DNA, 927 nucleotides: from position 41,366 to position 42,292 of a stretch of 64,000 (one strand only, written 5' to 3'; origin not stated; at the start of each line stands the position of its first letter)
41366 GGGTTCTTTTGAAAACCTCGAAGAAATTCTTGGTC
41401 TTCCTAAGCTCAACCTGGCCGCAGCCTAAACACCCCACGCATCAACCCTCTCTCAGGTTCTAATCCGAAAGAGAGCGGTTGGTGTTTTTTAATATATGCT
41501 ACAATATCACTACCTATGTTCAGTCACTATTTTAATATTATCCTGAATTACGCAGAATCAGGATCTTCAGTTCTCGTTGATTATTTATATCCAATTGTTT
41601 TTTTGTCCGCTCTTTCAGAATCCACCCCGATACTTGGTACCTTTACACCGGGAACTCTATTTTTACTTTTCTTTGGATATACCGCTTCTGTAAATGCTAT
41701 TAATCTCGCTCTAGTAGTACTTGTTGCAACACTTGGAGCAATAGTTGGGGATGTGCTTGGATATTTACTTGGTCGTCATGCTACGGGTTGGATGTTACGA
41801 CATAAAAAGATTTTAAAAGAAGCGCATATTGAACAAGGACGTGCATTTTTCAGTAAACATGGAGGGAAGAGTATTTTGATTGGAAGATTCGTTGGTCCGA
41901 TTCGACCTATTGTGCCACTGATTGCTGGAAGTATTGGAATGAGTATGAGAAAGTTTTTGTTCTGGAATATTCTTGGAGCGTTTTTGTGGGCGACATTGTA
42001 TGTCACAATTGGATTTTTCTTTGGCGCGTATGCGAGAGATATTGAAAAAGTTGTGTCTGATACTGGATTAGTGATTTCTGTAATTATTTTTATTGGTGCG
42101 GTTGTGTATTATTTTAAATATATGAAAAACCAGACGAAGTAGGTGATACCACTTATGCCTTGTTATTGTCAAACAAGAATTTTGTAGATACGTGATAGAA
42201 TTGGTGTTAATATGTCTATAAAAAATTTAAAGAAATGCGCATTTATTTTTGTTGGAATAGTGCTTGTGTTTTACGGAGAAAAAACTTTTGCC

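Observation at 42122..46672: Exact 22-bp direct repeat brackets a 4.5-kb giant surface-protein gene inserted at the 3' end of dedA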

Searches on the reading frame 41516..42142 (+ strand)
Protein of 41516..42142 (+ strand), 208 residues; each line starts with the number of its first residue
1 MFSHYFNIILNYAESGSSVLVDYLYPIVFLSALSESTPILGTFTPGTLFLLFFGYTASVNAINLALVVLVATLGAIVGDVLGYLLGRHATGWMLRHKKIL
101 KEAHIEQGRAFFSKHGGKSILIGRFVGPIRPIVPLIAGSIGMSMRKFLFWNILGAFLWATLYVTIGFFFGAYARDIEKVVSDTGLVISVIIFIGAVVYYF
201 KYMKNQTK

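Call 10: search_protein_families(library=pfam, proteins=[window:41516-42142:+], max_evalue=0.01)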
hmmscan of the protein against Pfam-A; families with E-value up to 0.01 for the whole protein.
window:41516-42142:+ (208 aa): 2 families
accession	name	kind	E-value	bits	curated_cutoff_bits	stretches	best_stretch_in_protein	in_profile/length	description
PF09335.16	VTT_dom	-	4.2e-19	69.7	33.9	1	45-166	2-121/123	VTT domain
PF01061.29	ABC2_membrane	-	0.0031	17.5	26.9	1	142-203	126-186/211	ABC-2 type transporter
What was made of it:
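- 41516..42142 (+): dedA (DedA/VTT-domain membrane protein, 208 aa). Its last codons and stop lie inside repeat copy R1. Pfam VTT_dom, E = 4e-19 (call 10).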

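Call 13: find_encoding_contigs(protein=window:41516-42142:+, flank=10000, max_places=10)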
Protein window:41516-42142:+ (208 aa): 1 contig read that carries it; 1 place shown.
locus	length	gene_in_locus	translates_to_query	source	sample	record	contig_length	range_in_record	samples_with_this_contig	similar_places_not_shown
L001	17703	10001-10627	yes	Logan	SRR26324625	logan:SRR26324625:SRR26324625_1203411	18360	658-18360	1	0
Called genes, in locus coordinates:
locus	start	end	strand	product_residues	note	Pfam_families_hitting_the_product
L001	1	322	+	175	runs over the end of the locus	-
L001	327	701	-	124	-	PF13564:DoxX_2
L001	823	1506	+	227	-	PF00156:Pribosyltran (weak)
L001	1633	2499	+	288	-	PF01180:DHO_dh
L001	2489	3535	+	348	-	-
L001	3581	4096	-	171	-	PF00293:NUDIX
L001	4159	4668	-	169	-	PF00293:NUDIX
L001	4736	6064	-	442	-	PF02518:HATPase_c, PF14501:HATPase_c_5 (weak)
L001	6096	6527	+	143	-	-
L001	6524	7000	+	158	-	-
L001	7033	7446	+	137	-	PF08327:AHSA1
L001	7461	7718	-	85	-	-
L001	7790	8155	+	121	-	PF02482:Ribosomal_S30AE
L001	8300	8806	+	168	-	-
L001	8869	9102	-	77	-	PF00462:Glutaredoxin, PF13417:GST_N_3 (weak), PF13409:GST_N_2 (weak)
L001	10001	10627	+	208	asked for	PF09335:VTT_dom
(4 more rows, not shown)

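Call 15: find_related_loci(query=window:41516-42142:+, collection=genome_contigs, flank=10000)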
Query window:41516-42142:+ (208 aa) in genome_contigs; peptide patterns used: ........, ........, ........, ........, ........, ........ (x = any residue, [..] = any of these).
217 stretches matched a pattern; 31 encode a relative of the query (tblastn E <= 1e-3); 31 distinct loci.
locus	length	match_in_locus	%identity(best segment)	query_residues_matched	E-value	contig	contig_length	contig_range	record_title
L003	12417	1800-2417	71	1-206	3e-99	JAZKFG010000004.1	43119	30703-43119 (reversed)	MAG: Patescibacteria group bacterium isolate DC_HB_02_SPN181219-bin067_1 DCHB02SPN_B067_1_000000000004, whole genome sho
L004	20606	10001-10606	67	1-205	3e-90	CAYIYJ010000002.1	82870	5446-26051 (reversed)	MAG TPA_asm: uncultured Candidatus Saccharibacteria bacterium isolate ERP123247_co1_232 genome assembly, contig: NODE_12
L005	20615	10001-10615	60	1-208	2e-83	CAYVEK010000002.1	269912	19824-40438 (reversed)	MAG TPA_asm: uncultured Candidatus Saccharibacteria bacterium isolate SRP257259_co1_237 genome assembly, contig: NODE_24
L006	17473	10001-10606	49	1-206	6e-58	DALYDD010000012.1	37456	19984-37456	MAG TPA_asm: Candidatus Paceibacterota bacterium isolate CTOTU14218 NODE_215_length_37456_cov_4.246812, whole genome sho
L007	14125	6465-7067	45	1-206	1e-54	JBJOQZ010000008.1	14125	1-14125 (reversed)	MAG: Candidatus Parcubacteria bacterium isolate yakimariver_2019_sw_WHONDRS-S19S_0060_B_bin.61 scaffold_3135989, whole g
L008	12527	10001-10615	45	2-207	2e-51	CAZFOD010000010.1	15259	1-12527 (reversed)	MAG TPA_asm: uncultured Candidatus Saccharibacteria bacterium isolate SRP150892_co2_66 genome assembly, contig: NODE_560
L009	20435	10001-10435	49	35-179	6e-44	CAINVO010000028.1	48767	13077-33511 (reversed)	uncultured bacterium isolate C24_bin-2235 genome assembly, contig: bin-2235:28/45, whole genome shotgun sequence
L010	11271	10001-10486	40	9-170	9e-33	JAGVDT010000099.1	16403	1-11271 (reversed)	MAG: Candidatus Paceibacterota bacterium isolate WC_15 c_000000052923, whole genome shotgun sequence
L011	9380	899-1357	42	27-178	3e-31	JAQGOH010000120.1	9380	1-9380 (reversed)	MAG: Francisellaceae bacterium isolate RYN_608 scaffold_359045, whole genome shotgun sequence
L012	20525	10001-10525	37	18-177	6e-30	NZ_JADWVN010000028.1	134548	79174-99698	Legionella bononiensis strain 30cs62 contig_28, whole genome shotgun sequence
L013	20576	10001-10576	34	18-194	6e-30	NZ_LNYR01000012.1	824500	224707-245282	Legionella quateirensis strain ATCC 49507 Lqua_ctg012, whole genome shotgun sequence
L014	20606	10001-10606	34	18-205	6e-30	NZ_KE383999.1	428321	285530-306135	Legionella moravica DSM 19234 G543DRAFT_scaffold00001.1, whole genome shotgun sequence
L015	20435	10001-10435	42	32-175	2e-26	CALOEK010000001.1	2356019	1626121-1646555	MAG: uncultured Gammaproteobacteria bacterium isolate LOGT_bin.0192 genome assembly, contig: contig_14171, whole genome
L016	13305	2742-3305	32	1-190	1e-24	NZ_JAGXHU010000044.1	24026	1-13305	MAG: Halothiobacillus sp. isolate LH_M7 k141_779138, whole genome shotgun sequence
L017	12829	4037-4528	36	27-190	3e-24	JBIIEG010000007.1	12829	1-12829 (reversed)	MAG: Gammaproteobacteria bacterium isolate ME2000-09-26pf_3300044610_group1_bin139 Rohwer_bin2491_scaffold_3515_c1, whol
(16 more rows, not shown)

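Call 29: find_homologous_proteins(query=window:41516-42142:+, max_evalue=1e-30)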
Query window:41516-42142:+ (208 aa): 96 proteins with E <= 1e-30 among 593 candidates.
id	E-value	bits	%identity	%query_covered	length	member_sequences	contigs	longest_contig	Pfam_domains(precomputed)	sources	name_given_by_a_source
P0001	4.1e-129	446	100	100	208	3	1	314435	PF09335.17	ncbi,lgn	ncbi:MAG: DedA family protein [Patescibacteria group bacterium]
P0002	7.9e-116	403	88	100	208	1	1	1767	PF09335.17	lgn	-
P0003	1.4e-114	399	87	94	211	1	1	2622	PF09335.17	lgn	-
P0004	9.9e-114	396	85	99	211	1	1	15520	PF09335.17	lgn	-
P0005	4.2e-104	365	77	100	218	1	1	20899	PF09335.17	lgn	-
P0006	2.9e-95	336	72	100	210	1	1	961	PF09335.17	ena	-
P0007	5.8e-94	332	71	99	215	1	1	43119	PF09335.17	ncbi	ncbi:MAG: DedA family protein [Patescibacteria group bacterium]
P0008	2.2e-92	326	71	99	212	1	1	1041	PF09335.17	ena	-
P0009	7.2e-91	322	72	96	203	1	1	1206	PF09335.17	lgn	-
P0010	1.0e-90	321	70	100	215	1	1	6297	PF09335.17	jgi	jgi:membrane protein DedA with SNARE-associated domain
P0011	5.4e-88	312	70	99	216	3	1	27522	PF09335.17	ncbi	-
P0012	1.4e-87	311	69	100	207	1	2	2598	PF09335.17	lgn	-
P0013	2.5e-87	310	68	98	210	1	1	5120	PF09335.17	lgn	-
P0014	1.7e-86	307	68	100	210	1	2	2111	PF09335.17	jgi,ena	-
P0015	2.4e-86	307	66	100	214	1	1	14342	PF09335.17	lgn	-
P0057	5.0e-60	221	54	87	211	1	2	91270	PF09335.17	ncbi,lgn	-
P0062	3.1e-56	208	53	90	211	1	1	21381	PF09335.17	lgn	-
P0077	1.2e-49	187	51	87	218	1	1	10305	PF09335.17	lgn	-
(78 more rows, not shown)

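Call 30: find_encoding_contigs(protein=P0004, flank=10000, max_places=4)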
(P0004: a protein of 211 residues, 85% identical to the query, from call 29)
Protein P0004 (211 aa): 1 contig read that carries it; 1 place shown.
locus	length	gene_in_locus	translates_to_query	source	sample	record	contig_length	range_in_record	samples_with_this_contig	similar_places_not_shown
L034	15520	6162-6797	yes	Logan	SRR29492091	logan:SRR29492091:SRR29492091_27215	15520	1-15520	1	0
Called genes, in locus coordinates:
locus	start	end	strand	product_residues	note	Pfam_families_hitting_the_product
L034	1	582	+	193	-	?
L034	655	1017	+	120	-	-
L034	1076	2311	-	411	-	PF02518:HATPase_c, PF13589:HATPase_c_3 (weak)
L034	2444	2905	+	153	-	-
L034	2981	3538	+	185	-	PF08327:AHSA1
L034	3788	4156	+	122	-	PF02482:Ribosomal_S30AE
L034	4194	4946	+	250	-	-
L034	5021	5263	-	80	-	PF00462:Glutaredoxin, PF13417:GST_N_3 (weak), PF13409:GST_N_2 (weak)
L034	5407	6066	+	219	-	PF00406:ADK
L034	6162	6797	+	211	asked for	PF09335:VTT_dom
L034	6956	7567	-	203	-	-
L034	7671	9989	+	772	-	PF04851:ResIII, PF17757:UvrB_inter, PF27431:UvrB_3rd, PF00271:Helicase_C, PF12344:UvrB, PF02151:UVR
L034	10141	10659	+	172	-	-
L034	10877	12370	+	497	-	PF01225:Mur_ligase, PF08245:Mur_ligase_M, PF02875:Mur_ligase_C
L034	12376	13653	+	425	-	PF01225:Mur_ligase (weak), PF08245:Mur_ligase_M, PF02875:Mur_ligase_C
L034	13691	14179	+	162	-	-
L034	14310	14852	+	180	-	-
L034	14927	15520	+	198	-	?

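Call 31: find_encoding_contigs(protein=P0005, flank=10000, max_places=4)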
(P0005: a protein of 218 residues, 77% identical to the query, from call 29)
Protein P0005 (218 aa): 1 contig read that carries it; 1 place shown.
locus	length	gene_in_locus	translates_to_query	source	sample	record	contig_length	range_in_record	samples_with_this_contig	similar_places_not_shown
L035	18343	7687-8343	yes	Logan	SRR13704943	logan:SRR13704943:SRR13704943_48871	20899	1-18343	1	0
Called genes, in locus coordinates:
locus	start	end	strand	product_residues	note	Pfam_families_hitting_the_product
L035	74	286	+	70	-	-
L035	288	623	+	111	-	-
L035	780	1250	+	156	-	PF00293:NUDIX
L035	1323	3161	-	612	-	PF00005:ABC_tran, PF02463:SMC_N (faint)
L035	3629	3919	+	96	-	-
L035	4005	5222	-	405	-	PF02518:HATPase_c, PF13589:HATPase_c_3 (weak)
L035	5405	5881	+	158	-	-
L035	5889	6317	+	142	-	PF08327:AHSA1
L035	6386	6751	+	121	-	PF02482:Ribosomal_S30AE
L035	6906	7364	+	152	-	-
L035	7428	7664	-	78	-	PF00462:Glutaredoxin, PF13417:GST_N_3 (weak), PF13409:GST_N_2 (weak)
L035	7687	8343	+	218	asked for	PF09335:VTT_dom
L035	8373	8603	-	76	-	-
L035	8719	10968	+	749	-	PF04851:ResIII, PF17757:UvrB_inter, PF27431:UvrB_3rd, PF00271:Helicase_C, PF12344:UvrB, PF02151:UVR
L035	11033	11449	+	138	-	PF02452:PemK_toxin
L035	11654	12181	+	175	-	-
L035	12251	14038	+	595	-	PF08439:Peptidase_M3_N, PF01432:Peptidase_M3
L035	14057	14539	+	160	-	-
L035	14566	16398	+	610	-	PF01411:tRNA-synt_2c, PF07973:tRNA_SAD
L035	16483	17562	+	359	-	-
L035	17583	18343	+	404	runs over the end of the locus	-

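Call 32: find_encoding_contigs(protein=P0003, flank=10000, max_places=4)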
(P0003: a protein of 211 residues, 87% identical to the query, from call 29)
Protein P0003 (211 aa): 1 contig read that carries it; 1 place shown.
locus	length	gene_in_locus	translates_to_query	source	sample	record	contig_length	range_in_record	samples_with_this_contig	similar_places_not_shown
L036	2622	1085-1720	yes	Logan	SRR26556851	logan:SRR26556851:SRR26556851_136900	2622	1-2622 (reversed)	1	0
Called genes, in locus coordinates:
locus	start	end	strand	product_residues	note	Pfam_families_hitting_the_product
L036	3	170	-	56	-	?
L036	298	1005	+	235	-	-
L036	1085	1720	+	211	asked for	PF09335:VTT_dom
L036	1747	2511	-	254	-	-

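Call 33: find_encoding_contigs(protein=P0002, flank=10000, max_places=4)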
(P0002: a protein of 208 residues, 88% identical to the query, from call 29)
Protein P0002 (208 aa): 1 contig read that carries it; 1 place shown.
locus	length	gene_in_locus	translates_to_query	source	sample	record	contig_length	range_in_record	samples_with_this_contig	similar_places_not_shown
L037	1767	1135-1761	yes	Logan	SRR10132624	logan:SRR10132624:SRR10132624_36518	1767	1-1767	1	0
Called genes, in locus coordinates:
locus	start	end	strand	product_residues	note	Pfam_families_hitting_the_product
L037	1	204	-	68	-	?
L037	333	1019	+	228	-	PF00406:ADK (weak)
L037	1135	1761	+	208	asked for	PF09335:VTT_dom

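Call 41: find_encoding_contigs(protein=P0057, flank=10000, max_places=3)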
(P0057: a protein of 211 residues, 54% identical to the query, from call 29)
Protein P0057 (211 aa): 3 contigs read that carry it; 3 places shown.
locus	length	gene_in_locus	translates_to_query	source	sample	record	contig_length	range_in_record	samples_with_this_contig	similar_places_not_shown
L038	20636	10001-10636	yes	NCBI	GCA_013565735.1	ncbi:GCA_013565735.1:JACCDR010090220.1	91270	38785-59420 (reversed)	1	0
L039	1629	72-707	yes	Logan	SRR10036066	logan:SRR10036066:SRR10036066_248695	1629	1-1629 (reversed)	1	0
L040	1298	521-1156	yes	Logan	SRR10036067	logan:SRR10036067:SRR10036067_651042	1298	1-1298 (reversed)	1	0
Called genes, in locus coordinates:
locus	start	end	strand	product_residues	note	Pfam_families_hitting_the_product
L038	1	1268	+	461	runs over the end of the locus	-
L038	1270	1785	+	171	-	PF01864:CarS-like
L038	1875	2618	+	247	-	-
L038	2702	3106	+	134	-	PF01541:GIY-YIG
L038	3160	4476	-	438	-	PF00890:FAD_binding_2, PF01134:GIDA (weak), PF01266:DAO (weak), PF01494:FAD_binding_3 (weak), PF03486:HI0933_like, PF07992:Pyr_redox_2, PF12831:FAD_oxidored, PF22780:HI0933_like_1st, +3 more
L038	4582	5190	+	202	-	PF01966:HD (weak)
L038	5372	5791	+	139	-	PF08570:DUF1761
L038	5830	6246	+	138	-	PF03713:DUF305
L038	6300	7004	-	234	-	PF01569:PAP2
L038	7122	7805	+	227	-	PF13424:TPR_12 (faint)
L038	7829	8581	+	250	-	PF08713:DNA_alkylation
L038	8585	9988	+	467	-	PF01946:Thi4 (weak), PF01266:DAO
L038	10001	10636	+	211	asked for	PF09335:VTT_dom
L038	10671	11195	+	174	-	-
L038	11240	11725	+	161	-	PF07963:N_methyl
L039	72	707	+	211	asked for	PF09335:VTT_dom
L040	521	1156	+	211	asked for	PF09335:VTT_dom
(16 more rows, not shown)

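Call 42: find_encoding_contigs(protein=P0077, flank=10000, max_places=3)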
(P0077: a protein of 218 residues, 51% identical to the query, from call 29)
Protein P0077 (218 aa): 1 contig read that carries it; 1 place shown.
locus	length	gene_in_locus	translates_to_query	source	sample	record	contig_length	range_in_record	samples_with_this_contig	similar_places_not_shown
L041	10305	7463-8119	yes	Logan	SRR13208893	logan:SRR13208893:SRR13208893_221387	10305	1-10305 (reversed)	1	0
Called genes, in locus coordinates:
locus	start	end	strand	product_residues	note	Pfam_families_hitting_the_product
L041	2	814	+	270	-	?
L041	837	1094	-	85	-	-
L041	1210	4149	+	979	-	PF25059:FN3_DSCAM-DSCAML_C (faint), PF00041:fn3, PF06977:SdiA-regulated, PF01471:PG_binding_1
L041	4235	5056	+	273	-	-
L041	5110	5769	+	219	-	-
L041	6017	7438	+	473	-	PF01946:Thi4 (weak), PF01266:DAO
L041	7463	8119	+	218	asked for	PF09335:VTT_dom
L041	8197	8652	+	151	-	-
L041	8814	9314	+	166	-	PF07963:N_methyl (weak)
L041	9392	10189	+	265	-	PF08713:DNA_alkylation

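Call 43: find_encoding_contigs(protein=P0062, flank=10000, max_places=3)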
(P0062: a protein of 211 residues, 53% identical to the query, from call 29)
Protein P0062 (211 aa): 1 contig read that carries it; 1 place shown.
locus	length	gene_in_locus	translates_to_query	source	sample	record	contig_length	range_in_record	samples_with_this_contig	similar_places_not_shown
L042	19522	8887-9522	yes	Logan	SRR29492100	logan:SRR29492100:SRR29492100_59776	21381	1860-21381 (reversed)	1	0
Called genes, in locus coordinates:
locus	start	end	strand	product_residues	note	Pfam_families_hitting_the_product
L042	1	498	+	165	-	?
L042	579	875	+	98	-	-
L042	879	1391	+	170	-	-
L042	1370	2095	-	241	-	PF01569:PAP2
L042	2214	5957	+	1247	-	PF13385:Laminin_G_3, PF00041:fn3, PF06977:SdiA-regulated, PF00041:fn3 (weak), PF16656:Pur_ac_phosph_N (weak), PF17957:Big_7, PF19077:Big_13 (weak), PF17957:Big_7, +2 more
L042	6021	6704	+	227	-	-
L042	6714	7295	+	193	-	PF08713:DNA_alkylation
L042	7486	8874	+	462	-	PF01946:Thi4 (weak), PF01266:DAO, PF03486:HI0933_like (faint)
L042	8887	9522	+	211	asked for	PF09335:VTT_dom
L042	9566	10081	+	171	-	-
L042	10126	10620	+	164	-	PF07963:N_methyl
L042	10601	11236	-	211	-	PF13238:AAA_18 (weak)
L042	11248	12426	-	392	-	PF00933:Glyco_hydro_3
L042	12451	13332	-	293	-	PF00768:Peptidase_S11, PF13354:Beta-lactamase2 (weak)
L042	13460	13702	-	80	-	PF07866:DUF1653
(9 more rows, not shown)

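Call 54: find_encoding_contigs(protein=P0217, flank=10000, max_places=4)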
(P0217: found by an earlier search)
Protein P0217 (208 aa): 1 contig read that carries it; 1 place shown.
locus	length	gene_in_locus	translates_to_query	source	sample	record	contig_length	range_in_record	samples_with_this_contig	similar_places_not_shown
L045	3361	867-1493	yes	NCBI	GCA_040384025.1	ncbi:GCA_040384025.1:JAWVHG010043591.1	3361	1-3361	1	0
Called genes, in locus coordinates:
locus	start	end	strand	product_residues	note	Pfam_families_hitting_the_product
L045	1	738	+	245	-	?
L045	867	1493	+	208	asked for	PF09335:VTT_dom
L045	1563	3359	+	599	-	?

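Call 55: find_encoding_contigs(protein=P0218, flank=10000, max_places=4)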
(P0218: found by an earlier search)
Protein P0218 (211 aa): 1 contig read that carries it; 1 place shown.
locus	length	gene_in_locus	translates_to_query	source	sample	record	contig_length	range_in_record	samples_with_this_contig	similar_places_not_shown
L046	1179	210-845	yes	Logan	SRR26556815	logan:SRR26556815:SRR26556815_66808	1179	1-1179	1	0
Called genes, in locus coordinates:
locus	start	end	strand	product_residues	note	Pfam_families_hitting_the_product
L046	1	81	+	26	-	?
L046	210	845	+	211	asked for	PF09335:VTT_dom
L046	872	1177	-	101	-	?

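Call 59: search_protein_families(library=pfam, proteins=[L034:6956-7567:-, L036:1747-2511:-], max_evalue=10)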
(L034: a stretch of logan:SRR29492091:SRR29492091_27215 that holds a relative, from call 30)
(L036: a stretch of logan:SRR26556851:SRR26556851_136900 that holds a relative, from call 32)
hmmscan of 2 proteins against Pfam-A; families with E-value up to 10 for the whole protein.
L034:6956-7567:- (203 aa): 1 family
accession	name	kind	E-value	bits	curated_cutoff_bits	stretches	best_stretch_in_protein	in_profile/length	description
PF02811.25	PHP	-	0.011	16.5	26.4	1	14-59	16-66/164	PHP domain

L036:1747-2511:- (254 aa): 0 families
